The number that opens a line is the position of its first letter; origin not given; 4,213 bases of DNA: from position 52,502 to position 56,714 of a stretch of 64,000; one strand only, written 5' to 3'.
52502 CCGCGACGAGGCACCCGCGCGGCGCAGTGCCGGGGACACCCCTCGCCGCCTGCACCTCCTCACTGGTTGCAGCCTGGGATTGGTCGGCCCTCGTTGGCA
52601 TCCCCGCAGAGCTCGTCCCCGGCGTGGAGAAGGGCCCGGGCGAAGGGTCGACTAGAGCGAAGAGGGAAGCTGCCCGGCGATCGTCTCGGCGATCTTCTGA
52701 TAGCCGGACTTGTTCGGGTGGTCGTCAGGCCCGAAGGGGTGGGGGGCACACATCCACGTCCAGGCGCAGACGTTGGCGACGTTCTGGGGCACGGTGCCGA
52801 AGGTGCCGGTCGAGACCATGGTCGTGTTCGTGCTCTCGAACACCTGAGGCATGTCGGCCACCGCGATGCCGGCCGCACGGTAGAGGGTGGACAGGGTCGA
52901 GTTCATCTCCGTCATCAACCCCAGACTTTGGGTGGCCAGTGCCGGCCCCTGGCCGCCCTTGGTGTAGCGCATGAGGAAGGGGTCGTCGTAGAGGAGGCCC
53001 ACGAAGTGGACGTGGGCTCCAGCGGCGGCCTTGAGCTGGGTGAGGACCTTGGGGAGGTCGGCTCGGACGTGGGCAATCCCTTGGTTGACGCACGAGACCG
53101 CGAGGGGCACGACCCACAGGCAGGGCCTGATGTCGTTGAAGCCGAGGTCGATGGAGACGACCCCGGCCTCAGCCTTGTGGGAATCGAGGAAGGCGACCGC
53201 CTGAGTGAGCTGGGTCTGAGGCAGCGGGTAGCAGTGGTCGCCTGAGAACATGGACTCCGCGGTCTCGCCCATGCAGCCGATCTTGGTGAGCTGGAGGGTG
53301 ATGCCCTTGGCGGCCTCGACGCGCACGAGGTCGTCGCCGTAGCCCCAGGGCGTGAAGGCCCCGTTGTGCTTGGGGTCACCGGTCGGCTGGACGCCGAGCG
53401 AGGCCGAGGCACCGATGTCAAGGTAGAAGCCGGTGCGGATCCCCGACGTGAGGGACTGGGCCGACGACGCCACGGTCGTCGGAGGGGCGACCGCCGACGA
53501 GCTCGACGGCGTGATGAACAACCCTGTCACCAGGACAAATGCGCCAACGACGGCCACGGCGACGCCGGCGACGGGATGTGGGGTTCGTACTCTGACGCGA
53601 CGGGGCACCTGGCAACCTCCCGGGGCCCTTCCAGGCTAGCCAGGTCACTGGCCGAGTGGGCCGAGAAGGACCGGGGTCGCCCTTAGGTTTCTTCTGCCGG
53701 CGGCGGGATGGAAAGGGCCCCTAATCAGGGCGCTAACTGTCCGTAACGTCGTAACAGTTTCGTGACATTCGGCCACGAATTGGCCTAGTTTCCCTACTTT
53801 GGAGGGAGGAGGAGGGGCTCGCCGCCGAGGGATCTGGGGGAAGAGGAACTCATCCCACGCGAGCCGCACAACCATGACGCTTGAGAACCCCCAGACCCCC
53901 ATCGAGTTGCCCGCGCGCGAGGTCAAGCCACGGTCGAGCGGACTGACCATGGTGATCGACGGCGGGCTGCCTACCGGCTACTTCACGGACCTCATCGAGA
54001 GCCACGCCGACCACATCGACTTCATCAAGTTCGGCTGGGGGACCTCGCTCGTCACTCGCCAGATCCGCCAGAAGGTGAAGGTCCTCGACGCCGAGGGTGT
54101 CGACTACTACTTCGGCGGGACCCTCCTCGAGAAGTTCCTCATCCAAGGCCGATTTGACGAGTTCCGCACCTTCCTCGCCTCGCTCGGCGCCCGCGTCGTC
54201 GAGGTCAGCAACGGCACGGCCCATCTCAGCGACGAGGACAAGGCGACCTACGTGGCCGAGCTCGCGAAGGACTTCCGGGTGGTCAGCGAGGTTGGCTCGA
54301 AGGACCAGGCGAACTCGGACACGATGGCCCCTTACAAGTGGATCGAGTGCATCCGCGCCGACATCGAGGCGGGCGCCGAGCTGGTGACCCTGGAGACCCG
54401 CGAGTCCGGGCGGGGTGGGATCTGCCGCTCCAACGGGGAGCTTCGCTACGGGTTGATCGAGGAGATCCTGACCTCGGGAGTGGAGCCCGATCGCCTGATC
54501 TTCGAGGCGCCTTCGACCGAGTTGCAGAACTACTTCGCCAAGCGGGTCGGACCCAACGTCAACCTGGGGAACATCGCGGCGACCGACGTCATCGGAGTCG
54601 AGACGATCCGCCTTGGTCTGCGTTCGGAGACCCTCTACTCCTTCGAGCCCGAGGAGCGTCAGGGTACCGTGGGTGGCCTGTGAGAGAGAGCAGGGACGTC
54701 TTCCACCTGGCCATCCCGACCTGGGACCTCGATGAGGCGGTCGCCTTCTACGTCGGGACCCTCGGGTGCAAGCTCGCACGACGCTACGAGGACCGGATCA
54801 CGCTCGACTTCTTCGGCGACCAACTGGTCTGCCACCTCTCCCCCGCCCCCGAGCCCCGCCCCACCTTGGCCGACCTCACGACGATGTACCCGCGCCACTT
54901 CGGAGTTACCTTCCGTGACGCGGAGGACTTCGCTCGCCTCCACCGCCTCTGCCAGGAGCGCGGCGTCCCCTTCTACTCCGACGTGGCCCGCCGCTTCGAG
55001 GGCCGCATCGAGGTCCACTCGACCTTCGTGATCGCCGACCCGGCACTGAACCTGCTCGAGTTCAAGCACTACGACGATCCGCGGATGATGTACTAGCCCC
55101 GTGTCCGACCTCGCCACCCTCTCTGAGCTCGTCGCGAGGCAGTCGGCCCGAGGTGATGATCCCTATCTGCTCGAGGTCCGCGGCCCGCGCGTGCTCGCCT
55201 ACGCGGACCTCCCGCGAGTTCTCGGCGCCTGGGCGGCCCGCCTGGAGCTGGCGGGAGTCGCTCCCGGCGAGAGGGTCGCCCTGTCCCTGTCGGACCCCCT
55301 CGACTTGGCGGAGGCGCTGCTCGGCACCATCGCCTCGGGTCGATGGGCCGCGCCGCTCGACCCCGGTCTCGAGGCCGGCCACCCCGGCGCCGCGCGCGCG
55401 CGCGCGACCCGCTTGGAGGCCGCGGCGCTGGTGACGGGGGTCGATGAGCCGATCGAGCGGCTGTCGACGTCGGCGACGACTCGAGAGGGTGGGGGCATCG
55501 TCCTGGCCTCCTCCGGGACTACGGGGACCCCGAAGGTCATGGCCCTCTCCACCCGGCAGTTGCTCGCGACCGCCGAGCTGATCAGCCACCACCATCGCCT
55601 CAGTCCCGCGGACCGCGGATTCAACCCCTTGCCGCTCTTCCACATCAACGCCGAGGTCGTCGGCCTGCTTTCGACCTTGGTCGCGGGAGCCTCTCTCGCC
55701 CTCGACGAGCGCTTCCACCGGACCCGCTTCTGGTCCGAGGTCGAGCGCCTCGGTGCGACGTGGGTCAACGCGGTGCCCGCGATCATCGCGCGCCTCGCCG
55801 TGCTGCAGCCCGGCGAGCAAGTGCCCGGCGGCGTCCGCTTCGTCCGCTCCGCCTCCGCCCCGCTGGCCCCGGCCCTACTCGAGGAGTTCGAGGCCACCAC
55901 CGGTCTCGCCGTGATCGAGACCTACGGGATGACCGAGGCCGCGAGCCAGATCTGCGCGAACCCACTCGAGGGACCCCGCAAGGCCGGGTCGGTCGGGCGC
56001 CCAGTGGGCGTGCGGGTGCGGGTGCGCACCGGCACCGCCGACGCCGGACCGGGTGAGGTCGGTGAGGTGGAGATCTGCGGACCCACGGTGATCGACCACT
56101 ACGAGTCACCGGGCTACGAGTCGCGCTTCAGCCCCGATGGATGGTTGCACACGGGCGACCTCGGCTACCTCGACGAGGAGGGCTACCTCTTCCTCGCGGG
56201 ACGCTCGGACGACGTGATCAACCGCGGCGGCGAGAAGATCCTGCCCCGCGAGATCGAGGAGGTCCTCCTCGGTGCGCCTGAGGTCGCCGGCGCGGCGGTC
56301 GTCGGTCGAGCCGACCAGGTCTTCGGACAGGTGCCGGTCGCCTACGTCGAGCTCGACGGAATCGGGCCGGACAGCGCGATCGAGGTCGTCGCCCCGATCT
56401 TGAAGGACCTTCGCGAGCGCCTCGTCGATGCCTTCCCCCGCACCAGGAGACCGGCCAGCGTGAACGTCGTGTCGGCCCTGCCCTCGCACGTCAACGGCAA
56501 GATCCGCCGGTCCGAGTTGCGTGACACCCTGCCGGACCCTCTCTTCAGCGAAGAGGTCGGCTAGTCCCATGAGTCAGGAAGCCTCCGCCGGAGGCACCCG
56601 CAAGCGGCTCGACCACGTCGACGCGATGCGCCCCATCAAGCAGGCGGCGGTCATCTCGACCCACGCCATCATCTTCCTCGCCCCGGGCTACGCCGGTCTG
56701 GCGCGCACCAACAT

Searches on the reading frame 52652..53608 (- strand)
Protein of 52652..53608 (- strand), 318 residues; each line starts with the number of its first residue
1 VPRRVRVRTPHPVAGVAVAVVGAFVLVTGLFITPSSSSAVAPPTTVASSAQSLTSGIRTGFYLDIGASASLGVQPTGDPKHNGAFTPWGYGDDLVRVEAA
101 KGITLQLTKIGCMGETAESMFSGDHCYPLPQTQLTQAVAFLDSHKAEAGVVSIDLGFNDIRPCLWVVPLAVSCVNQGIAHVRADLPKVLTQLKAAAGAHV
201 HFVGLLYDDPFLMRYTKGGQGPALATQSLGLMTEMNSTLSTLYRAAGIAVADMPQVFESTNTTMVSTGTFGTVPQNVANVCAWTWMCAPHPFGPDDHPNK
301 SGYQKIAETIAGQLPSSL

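Call 7: search_protein_families(library=pfam, proteins=[window:52652-53608:-], max_evalue=0.01)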
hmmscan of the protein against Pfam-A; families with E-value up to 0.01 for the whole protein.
window:52652-53608:- (318 aa): 2 families
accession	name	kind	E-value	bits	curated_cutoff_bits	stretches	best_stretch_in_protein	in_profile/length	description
PF13472.12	Lipase_GDSL_2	-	3.4e-05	24.9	32.9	1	110-304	39-177/178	GDSL-like Lipase/Acylhydrolase family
PF00657.28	Lipase_GDSL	-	0.00052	20.6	23.6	1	89-309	29-207/208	GDSL-like Lipase/Acylhydrolase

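Call 27: find_homologous_proteins(query=window:52652-53608:-, max_evalue=1e-30)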
Query window:52652-53608:- (318 aa): 184 proteins with E <= 1e-30 among 8000 candidates; the best 120 are listed.
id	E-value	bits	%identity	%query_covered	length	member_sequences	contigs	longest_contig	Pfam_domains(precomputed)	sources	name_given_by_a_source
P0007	2.4e-211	719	100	100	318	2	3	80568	-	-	-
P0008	9.9e-109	381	66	81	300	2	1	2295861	PF13472.13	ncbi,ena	-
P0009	1.1e-106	375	65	82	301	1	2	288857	-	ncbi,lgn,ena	-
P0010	6.1e-106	372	64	81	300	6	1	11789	PF13472.13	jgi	jgi:hypothetical protein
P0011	4.8e-105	369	63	81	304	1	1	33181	-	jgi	jgi:hypothetical protein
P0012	3.5e-104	367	59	91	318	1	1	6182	-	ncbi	ncbi:MAG: hypothetical protein ACRDV0_02870 [Acidimicrobiales bacterium]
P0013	5.5e-103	363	62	81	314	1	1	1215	PF13472.13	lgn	-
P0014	7.4e-103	362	62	81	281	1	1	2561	PF13472.13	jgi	jgi:hypothetical protein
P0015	1.0e-102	362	62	81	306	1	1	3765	PF13472.13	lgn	-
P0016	4.0e-101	357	58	91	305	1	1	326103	PF13472.13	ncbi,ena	-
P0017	2.0e-100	354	60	83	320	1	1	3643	PF13472.13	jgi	jgi:GDSL-like lipase/acylhydrolase family protein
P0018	3.8e-98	347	60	81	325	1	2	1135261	PF13472.13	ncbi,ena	-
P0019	1.7e-94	335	60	77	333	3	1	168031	PF13472.13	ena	-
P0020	1.9e-93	331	55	89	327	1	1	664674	PF13472.13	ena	-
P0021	3.6e-92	327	52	95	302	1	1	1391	PF13472.13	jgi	jgi:hypothetical protein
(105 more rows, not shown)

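Call 28: find_encoding_contigs(protein=P0007, flank=6000, max_places=10)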
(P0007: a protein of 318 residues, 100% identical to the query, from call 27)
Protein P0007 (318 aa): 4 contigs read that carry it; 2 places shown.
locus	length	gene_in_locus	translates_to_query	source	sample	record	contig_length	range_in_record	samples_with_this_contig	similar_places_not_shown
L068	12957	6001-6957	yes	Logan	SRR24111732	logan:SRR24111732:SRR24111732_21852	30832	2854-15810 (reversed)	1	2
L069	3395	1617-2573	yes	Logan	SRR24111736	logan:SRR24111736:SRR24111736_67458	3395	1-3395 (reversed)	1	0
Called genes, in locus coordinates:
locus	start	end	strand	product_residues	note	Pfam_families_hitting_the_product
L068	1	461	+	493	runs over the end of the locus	PF00370:FGGY_N, PF02782:FGGY_C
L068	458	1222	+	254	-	PF00106:adh_short, PF13561:adh_short_C2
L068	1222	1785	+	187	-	PF00300:His_Phos_1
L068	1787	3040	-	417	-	PF01757:Acyl_transf_3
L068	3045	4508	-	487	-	PF00501:AMP-binding, PF13193:AMP-binding_C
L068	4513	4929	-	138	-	PF00903:Glyoxalase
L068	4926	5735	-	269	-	PF02679:ComA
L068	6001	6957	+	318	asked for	-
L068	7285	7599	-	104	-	-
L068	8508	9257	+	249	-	-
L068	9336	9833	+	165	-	-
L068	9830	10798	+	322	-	-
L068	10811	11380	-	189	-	PF06736:TMEM175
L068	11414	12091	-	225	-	PF00072:Response_reg, PF00486:Trans_reg_C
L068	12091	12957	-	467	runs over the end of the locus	PF13493:DUF4118, PF13492:GAF_3 (weak), PF00512:HisKA, PF02518:HATPase_c, PF13581:HATPase_c_2 (weak)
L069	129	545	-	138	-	PF00903:Glyoxalase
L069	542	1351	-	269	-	PF02679:ComA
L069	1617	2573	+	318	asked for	-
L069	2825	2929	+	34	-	-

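Call 30: find_encoding_contigs(protein=P0008, flank=6000, max_places=2)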
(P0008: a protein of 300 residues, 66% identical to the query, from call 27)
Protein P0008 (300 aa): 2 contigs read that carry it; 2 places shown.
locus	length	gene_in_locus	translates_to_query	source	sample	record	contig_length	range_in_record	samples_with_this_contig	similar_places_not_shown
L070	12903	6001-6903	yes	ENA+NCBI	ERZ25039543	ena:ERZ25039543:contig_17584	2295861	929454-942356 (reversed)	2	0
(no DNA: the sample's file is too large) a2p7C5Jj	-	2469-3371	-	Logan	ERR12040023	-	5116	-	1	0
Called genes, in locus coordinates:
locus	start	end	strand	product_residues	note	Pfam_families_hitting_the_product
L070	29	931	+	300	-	PF13472:Lipase_GDSL_2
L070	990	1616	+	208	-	PF00300:His_Phos_1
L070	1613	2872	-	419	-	PF01757:Acyl_transf_3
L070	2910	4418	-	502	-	PF00501:AMP-binding, PF13193:AMP-binding_C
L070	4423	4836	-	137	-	PF00903:Glyoxalase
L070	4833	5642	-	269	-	PF02679:ComA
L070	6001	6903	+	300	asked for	PF13472:Lipase_GDSL_2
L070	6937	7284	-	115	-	PF00392:GntR, PF13545:HTH_Crp_2 (weak)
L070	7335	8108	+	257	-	PF14016:DUF4232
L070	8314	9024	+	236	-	PF00174:Oxidored_molyb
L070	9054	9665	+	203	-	PF01292:Ni_hydr_CYTB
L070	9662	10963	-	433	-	PF00067:p450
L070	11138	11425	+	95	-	-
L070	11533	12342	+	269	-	PF00296:Bac_luciferase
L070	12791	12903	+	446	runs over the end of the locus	PF13506:Glyco_transf_21 (weak), PF00535:Glycos_transf_2, PF10111:Glyco_tranf_2_2 (weak), PF13641:Glyco_tranf_2_3, PF03142:Chitin_synth_2, PF13632:Glyco_trans_2_3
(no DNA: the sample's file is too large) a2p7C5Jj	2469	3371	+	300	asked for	PF13472:Lipase_GDSL_2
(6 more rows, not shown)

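Call 31: find_encoding_contigs(protein=P0009, flank=6000, max_places=2)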
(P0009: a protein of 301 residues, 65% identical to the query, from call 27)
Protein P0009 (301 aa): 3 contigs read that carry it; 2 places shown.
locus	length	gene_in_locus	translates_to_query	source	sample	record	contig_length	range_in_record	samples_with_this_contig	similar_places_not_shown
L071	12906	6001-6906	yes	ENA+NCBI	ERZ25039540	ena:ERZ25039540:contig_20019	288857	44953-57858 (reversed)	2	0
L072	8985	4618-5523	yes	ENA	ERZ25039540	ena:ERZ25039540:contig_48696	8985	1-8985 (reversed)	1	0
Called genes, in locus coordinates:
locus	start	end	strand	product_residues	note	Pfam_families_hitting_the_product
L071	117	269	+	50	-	-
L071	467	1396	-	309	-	PF00005:ABC_tran, PF13304:AAA_21, PF27102:NodI_C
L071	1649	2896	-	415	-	PF01757:Acyl_transf_3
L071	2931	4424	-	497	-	PF00501:AMP-binding, PF13193:AMP-binding_C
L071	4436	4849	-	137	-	PF00903:Glyoxalase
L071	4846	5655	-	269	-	PF02679:ComA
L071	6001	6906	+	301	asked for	-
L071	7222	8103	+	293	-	PF13472:Lipase_GDSL_2 (weak)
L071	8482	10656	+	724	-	PF00211:Guanylate_cyc, PF13191:AAA_16, PF13401:AAA_22 (weak)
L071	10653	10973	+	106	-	-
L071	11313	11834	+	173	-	PF13424:TPR_12 (faint)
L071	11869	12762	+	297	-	PF00144:Beta-lactamase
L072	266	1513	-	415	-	PF01757:Acyl_transf_3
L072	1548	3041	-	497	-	PF00501:AMP-binding, PF13193:AMP-binding_C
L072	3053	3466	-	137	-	PF00903:Glyoxalase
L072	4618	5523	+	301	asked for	-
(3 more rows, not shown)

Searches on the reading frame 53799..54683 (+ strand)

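Call 7: search_protein_families(library=pfam, proteins=[window:53799-54683:+], max_evalue=0.01)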
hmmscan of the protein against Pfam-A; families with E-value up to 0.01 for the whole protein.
window:53799-54683:+ (294 aa): 1 family
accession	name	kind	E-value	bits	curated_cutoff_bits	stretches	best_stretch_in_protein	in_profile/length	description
PF02679.21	ComA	-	5.4e-80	268.8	25.2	1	39-276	2-242/243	(2R)-phospho-3-sulfolactate synthase (ComA)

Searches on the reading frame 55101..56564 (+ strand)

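Call 57: search_protein_families(library=pfam, proteins=[window:55101-56564:+], max_evalue=0.001)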
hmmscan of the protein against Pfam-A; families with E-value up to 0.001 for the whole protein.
window:55101-56564:+ (487 aa): 2 families
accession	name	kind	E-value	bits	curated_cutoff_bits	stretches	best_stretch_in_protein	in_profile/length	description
PF00501.34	AMP-binding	-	5.2e-44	151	29.9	2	137-334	170-383/384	AMP-binding enzyme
PF13193.12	AMP-binding_C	-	3.1e-13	50.9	24.5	1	384-467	1-76/76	AMP-binding enzyme C-terminal domain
